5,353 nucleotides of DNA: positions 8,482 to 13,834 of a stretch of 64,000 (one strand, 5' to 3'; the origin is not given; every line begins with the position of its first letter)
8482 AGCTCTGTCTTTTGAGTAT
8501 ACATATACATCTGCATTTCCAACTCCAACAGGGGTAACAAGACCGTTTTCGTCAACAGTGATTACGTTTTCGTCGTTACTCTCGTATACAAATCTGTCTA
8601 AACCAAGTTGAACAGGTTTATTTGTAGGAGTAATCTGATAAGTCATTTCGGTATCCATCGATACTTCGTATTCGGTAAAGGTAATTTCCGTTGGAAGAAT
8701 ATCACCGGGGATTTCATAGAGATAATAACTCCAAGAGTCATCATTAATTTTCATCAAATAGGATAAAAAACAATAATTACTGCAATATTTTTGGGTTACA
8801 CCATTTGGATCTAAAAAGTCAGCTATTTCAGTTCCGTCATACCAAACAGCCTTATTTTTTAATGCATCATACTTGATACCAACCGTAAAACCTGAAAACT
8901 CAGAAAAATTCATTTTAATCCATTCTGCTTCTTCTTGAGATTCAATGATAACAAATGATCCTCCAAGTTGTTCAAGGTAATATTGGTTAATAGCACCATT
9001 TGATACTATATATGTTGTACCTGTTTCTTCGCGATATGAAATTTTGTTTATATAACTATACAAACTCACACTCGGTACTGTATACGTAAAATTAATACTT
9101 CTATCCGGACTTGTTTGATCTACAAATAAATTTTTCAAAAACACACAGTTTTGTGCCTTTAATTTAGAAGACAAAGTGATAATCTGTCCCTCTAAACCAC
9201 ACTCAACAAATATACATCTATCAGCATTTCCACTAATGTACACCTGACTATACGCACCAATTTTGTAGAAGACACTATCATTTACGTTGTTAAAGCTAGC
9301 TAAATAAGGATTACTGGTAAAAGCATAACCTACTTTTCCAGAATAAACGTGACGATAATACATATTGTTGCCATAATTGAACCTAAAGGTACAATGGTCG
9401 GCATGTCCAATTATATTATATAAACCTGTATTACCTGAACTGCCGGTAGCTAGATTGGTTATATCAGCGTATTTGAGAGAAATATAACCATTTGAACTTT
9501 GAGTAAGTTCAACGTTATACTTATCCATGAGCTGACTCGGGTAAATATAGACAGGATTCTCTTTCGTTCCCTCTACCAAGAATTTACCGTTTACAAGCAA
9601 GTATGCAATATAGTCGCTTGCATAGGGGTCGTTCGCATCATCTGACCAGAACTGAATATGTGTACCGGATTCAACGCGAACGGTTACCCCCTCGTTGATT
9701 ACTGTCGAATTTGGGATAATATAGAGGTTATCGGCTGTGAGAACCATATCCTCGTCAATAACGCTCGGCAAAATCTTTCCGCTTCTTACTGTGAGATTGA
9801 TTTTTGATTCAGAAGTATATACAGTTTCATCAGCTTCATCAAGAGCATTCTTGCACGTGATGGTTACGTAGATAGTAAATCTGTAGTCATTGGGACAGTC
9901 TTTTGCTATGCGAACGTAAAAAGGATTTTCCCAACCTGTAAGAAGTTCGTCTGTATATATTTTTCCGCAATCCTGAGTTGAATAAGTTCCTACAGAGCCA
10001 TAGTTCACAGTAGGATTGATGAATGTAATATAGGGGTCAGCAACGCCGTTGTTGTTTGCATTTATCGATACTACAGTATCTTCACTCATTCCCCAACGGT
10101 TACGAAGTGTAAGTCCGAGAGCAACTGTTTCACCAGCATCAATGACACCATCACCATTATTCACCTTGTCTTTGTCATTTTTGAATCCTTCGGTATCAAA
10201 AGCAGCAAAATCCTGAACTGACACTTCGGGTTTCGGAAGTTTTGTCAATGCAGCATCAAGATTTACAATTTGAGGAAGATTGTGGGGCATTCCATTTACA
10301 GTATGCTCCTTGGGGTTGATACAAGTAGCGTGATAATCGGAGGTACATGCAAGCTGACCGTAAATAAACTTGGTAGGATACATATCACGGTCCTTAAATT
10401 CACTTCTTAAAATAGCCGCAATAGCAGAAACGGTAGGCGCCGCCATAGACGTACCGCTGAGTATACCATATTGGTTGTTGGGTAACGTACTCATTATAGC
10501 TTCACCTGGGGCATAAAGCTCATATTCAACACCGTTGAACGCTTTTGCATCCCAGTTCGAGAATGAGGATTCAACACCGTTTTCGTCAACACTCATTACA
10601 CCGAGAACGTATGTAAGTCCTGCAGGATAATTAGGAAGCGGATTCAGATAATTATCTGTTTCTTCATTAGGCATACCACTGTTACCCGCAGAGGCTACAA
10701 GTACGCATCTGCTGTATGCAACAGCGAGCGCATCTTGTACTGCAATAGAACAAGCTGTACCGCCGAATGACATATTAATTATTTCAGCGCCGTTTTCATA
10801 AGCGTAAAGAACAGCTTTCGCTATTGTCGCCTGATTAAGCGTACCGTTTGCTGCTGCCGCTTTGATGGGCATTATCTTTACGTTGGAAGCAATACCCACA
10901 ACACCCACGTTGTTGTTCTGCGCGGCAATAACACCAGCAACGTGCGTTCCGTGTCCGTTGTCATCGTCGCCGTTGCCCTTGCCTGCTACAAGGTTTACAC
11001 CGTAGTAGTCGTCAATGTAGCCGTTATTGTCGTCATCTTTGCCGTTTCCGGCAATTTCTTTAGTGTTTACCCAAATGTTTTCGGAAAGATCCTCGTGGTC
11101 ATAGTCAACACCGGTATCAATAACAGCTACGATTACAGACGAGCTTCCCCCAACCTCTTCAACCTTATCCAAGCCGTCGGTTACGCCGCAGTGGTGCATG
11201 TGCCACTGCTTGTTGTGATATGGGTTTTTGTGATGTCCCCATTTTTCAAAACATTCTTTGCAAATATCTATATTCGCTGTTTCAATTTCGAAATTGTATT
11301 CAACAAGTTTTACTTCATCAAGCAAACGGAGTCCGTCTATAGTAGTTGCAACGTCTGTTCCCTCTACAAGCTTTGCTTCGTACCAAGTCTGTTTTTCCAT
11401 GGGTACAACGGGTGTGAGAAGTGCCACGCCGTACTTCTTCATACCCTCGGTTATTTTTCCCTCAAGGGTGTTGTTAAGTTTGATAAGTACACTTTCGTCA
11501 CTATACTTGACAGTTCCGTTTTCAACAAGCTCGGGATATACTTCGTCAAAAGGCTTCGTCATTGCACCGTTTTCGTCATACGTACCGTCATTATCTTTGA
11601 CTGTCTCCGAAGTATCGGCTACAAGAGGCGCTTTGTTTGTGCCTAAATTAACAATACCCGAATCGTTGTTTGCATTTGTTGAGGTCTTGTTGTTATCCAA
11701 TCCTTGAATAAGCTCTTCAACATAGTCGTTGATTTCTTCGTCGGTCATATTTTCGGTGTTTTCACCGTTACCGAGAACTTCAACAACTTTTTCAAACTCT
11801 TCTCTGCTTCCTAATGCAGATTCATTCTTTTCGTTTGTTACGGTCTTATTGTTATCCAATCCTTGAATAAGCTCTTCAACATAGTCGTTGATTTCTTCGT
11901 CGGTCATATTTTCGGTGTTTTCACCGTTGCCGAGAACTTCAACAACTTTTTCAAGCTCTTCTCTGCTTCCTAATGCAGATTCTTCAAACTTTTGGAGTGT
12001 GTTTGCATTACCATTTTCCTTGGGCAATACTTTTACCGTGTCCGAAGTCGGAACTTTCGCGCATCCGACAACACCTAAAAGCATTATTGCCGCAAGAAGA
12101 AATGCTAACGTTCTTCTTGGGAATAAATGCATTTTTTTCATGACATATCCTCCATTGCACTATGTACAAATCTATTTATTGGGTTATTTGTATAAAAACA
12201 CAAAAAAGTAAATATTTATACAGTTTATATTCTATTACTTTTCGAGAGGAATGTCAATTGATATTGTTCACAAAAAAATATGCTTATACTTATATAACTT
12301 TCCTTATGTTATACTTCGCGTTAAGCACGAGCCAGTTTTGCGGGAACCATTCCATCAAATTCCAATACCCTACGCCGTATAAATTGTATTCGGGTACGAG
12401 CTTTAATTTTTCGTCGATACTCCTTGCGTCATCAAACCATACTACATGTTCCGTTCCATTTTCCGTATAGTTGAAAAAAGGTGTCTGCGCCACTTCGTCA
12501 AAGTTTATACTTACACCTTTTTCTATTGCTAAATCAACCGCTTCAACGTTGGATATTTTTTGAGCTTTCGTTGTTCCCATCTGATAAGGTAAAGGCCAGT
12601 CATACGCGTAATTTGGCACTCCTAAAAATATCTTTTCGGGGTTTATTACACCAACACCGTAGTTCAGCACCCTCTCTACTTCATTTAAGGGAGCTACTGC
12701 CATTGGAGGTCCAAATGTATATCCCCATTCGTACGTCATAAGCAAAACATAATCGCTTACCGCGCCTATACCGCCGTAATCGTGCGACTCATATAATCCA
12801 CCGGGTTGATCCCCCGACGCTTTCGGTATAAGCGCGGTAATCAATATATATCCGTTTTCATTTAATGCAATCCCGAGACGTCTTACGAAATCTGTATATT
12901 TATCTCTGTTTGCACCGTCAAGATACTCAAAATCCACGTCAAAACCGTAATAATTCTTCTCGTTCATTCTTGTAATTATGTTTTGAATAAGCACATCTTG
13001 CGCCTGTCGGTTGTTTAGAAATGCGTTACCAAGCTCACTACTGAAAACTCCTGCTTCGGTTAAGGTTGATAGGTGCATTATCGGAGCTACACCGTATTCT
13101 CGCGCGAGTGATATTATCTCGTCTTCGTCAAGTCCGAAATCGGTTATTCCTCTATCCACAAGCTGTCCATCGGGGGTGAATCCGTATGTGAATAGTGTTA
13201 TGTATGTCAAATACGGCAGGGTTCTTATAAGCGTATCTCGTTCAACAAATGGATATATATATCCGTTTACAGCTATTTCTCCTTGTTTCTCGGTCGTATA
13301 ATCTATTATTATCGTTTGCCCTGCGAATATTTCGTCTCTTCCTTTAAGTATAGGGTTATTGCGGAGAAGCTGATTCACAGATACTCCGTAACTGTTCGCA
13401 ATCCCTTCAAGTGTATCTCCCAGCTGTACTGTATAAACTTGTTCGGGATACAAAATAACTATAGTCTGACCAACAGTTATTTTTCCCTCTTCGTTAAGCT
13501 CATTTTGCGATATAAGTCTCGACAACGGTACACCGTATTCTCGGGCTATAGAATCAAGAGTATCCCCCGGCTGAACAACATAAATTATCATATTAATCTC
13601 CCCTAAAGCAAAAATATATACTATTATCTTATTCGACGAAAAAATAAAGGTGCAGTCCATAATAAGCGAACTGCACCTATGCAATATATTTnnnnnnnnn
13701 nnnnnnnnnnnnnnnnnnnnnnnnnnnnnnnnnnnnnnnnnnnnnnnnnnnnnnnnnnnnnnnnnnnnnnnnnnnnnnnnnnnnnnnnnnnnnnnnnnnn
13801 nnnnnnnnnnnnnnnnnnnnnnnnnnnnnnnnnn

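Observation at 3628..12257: Operon pairing a dockerin-tagged giant subtilase with a triple-cohesin/dockerin adaptor: candidate cohesin-dockerin proteolytic surface complex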

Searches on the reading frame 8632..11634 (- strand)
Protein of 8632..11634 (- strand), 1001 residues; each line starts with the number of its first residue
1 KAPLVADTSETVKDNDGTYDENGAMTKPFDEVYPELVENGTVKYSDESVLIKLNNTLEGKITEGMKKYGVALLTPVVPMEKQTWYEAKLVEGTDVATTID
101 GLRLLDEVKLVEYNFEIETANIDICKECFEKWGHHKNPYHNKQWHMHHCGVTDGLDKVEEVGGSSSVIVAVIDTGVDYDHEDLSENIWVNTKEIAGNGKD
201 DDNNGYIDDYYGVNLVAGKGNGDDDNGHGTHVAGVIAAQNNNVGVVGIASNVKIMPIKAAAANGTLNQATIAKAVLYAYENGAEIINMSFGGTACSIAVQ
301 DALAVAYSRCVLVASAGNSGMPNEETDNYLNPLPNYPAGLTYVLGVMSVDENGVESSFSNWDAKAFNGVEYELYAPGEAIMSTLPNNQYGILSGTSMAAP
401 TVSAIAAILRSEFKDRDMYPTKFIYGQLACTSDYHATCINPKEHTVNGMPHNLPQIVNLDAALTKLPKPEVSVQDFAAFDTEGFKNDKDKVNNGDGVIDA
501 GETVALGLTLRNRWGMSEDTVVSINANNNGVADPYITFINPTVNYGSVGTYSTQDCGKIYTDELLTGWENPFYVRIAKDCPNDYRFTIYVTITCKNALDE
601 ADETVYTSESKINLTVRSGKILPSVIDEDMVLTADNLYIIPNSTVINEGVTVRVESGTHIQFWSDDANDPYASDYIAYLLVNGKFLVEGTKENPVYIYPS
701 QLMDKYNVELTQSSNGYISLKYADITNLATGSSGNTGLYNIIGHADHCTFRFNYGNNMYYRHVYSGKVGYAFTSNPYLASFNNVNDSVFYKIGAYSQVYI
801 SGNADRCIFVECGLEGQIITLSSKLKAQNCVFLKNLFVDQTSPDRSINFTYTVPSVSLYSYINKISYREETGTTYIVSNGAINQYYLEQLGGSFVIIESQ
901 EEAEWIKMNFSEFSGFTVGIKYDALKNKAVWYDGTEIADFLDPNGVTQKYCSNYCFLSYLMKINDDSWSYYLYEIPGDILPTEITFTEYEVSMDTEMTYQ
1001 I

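Call 87: predict_structure(alignment_id=A4)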
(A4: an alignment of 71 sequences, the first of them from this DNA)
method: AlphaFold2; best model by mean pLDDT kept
length: 1001 residues; sequences in the alignment: 71
mean_pLDDT: 73.8   pTM: 0.54
mean pLDDT of the five models: 73.8, 73.8, 68.9, 66.9, 66.6
residues with pLDDT >= 90: 215; 70-90: 422; 50-70: 230; < 50: 134
segments of 3 or more residues with pLDDT < 50: 1-11, 119-161, 212-226, 239-246, 259-263, 365-370, 379-393, 818-822, 853-856, 983-1001
pLDDT, mean of each block of 10 residues (from residue 1): 31 56 70 76 82 86 90 85 90 89 90 72 32 36 41 43 66 62 61 63 59 41 48 60 48 60 62 80 77 69 82 70 67 55 69 64 47 51 37 57 79 76 77 73 67 66 79 82 64 74 88 84 88 89 87 78 69 89 87 90 90 85 93 90 91 96 70 76 98 94 86 95 96 78 97 82 80 89 95 84 91 61 71 72 61 54 86 89 80 91 91 86 86 89 82 69 79 83 45 41 33
secondary structure, 60 per line:
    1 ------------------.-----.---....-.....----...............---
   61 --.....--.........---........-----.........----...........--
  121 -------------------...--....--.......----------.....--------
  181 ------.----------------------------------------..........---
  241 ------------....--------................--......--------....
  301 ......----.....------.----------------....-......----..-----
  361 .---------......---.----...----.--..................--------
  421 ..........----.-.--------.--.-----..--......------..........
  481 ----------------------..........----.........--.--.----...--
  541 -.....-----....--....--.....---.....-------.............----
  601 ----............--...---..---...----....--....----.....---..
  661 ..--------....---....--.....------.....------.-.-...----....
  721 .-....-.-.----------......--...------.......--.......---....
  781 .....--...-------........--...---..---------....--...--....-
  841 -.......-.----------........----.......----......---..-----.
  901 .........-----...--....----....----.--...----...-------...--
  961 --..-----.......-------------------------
elements in order (helices of 4 or more, strands of 3 or more residues): H29-32 H34-38 E43-54 H63-67 E70-78 E82-89 H95-103 E108-118 H145-148 H151-157 E168-172 H228-237 E253-256 E265-267 H268-280 E283-288 H297-306 E311-315 H339-342 E344-349 E371-376 H395-412 H421-430 H459-464 E471-480 E503-512 E517-525 E536-538 E542-546 E552-555 E558-561 E564-568 E572-576 E584-596 E605-616 E619-621 E630-632 E637-640 E643-646 E651-655 E659-662 H671-674 E678-681 E684-688 E695-699 E710-712 E717-721 E723-726 E741-746 E749-751 E758-764 E767-773 E777-785 E788-790 E798-805 E808-810 E825-828 E831-833 E836-839 E842-848 E861-868 E873-879 H884-889 H900-909 E915-917 E920-923 E928-931 E956-958 E970-976

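Call 89: fold_search(model_id=the predicted structure, library=pdb)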
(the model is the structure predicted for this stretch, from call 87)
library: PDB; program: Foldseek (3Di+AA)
matches with E <= 10: 1235; with E <= 0.001: 191
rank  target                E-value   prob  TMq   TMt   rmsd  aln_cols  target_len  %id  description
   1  9csd_A                3.9e-16  1.00  0.25  0.33  13.7       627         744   15  The Ectodomains of SPRING and S1P with the inhibitor PF-429242 (released 2025-04-23)
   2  3vv3_A                1.3e-15  1.00  0.26  0.72   5.1       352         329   34  Crystal structure of deseasin MCP-01 from Pseudoalteromonas sp. SM9913 (released 2013-08-07)
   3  3afg_A                1.9e-15  1.00  0.30  0.54  12.0       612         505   18  Crystal structure of ProN-Tk-SP from Thermococcus kodakaraensis (released 2010-08-04)
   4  1r6v                  3.6e-15  1.00  0.28  0.40  19.2       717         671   20  Crystal structure of fervidolysin from Fervidobacterium pennivorans, a keratinolytic enzyme related to subtilisin (released 2004-10-19)
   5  3afg_B                1.0e-14  1.00  0.30  0.54  12.0       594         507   19  Crystal structure of ProN-Tk-SP from Thermococcus kodakaraensis (released 2010-08-04)
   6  8uw8_A                1.4e-14  1.00  0.25  0.33  13.1       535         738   17  Site-one protease and SPRING (released 2024-07-10)
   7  1cse_E                2.3e-14  1.00  0.24  0.78   5.1       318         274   33  THE HIGH-RESOLUTION X-RAY CRYSTAL STRUCTURE OF THE COMPLEX FORMED BETWEEN SUBTILISIN CARLSBERG AND EGLIN C, AN ELASTAS (released 1988-07-16)
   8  8uwc                  4.9e-14  1.00  0.30  0.54  11.9       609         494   14  Site-one protease without SPRING (released 2024-07-10)
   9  8pol_B                5.2e-14  1.00  0.31  0.60  12.1       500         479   25  Crystal structure of Plasmodium falciparum Sub1 protease (released 2024-03-06)
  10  6dwq                  5.5e-14  1.00  0.24  0.78   5.1       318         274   32  Subtilisin serine protease modified with the protease inhibitor cyanobenzylsulfonylfluoride (released 2019-07-03)
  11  3qtl_B                7.2e-14  1.00  0.24  0.79   5.0       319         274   32  Structural Basis for Dual-inhibition Mechanism of a Non-classical Kazal-type Serine Protease Inhibitor from Horseshoe  (released 2011-06-01)
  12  3whi_B                7.2e-14  1.00  0.29  0.75   6.5       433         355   23  Crystal structure of unautoprocessed form of IS1-inserted Pro-subtilisin E (released 2013-12-25)
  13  3qtl_A                8.0e-14  1.00  0.23  0.78   5.2       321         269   31  Structural Basis for Dual-inhibition Mechanism of a Non-classical Kazal-type Serine Protease Inhibitor from Horseshoe  (released 2011-06-01)
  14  4tr2_A                1.0e-13  1.00  0.32  0.63  11.4       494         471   25  Crystal structure of PvSUB1 (released 2014-09-17)
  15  4tr2_B                1.2e-13  1.00  0.32  0.62  11.5       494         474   25  Crystal structure of PvSUB1 (released 2014-09-17)
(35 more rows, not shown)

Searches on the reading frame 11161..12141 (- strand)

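Call 55: search_protein_families(library=pfam, proteins=[window:11161-12141:-], max_evalue=1)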
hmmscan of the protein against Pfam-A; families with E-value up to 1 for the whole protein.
seq(327 aa): 18 families
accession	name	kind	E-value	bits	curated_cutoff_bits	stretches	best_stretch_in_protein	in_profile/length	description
PF23135.2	TRI4_N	-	1.1e-05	25.8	27.8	2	133-152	30-49/61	TRI4 N-terminal domain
PF08621.15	RPAP1_N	-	5.2e-05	23.4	25.3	2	130-150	12-32/46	RPAP1-like, N-terminal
PF13499.12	EF-hand_7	-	0.023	15.5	30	0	59-99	20-55/67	EF-hand domain pair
PF17562.7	Styelin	-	0.03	15.1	27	0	131-147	34-50/59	Styelin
PF25808.1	TPR_LAA1_C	-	0.049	14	27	0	133-157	1-25/160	LAA1-like, C-terminal TPR repeats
PF00403.32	HMA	-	0.08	13.8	24.8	0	130-165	5-39/62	Heavy-metal-associated domain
PF20926.3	Htt_N-HEAT_1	-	0.096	13.5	31.2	0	62-104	100-137/152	Huntingtin, N-terminal HEAT 1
PF14805.11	THDPS_N_2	-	0.1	13.2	25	0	75-98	15-39/67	Tetrahydrodipicolinate N-succinyltransferase N-terminal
PF03065.20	Glyco_hydro_57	-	0.11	12.2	21.2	0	61-99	231-268/291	Glycosyl hydrolase family 57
PF23130.1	IcmW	-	0.12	13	27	0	62-109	18-65/144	IcmW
PF25137.1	ADH_Fe_C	-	0.12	12.5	27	0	59-101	109-151/194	Fe-containing alcohol dehydrogenase family, C-terminal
PF03147.19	FDX-ACB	-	0.13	13.1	31.1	0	75-98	65-88/94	Ferredoxin-fold anticodon binding domain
PF00448.28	SRP54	-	0.15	12.1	22.7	0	108-145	158-195/196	SRP54-type protein, GTPase domain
PF22194.2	F-93_WHD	-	0.2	12.2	28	0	68-93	16-41/62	F-93, winged-helix domain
PF05443.17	ROS_MUCR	-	0.21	12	25.4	0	75-108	15-48/123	ROS/MUCR transcriptional regulator protein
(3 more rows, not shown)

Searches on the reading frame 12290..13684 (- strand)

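Call 9: search_protein_families(library=pfam, proteins=[window:12290-13684:-], max_evalue=0.001)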
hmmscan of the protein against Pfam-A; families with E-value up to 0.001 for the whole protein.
window:12290-13684:- (464 aa): 4 families
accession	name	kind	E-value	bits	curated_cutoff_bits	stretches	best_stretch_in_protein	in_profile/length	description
PF01476.26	LysM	-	3.8e-28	97.6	20.9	2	35-77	1-42/43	LysM domain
PF00704.34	Glyco_hydro_18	-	7.5e-24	85.4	29.6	1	223-443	84-314/317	Glycosyl hydrolases family 18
PF23473.1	LysM3_LYK4_5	-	8.4e-09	35.8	29.3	0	34-70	4-39/48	LYK4/5 LysM3 domain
PF23577.1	LysM_RLK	-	8.5e-07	29.4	27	0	84-109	3-27/44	LysM domain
